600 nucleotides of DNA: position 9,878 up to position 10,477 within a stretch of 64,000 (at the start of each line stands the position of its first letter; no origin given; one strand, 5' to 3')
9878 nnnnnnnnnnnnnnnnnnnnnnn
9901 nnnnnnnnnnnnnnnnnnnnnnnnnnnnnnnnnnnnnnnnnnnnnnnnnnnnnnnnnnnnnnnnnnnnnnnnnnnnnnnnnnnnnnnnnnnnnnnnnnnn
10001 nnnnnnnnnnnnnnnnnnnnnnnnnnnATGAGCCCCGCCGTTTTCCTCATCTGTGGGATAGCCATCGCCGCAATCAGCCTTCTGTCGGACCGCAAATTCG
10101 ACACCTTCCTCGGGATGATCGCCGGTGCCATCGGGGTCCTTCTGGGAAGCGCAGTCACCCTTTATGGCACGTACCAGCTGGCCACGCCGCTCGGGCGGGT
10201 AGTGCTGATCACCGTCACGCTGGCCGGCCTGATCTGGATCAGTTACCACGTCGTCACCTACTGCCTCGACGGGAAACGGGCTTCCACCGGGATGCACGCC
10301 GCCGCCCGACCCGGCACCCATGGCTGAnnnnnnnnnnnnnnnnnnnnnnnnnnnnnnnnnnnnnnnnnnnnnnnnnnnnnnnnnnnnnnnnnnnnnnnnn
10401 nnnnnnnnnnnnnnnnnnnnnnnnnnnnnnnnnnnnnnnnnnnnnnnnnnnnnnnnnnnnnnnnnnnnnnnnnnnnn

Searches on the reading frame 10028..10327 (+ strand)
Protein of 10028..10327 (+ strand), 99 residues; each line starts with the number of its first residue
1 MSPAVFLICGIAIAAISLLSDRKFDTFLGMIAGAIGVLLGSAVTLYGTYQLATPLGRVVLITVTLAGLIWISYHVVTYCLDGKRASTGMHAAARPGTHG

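Call 14: search_protein_families(library=pfam, proteins=[window:10028-10327:+], max_evalue=0.01)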
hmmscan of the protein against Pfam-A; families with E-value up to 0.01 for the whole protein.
window:10028-10327:+ (99 aa): 1 family
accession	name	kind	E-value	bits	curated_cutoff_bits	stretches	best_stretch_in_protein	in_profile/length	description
PF14235.11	DUF4337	-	0.0068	17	27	1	5-40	122-157/161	Domain of unknown function (DUF4337)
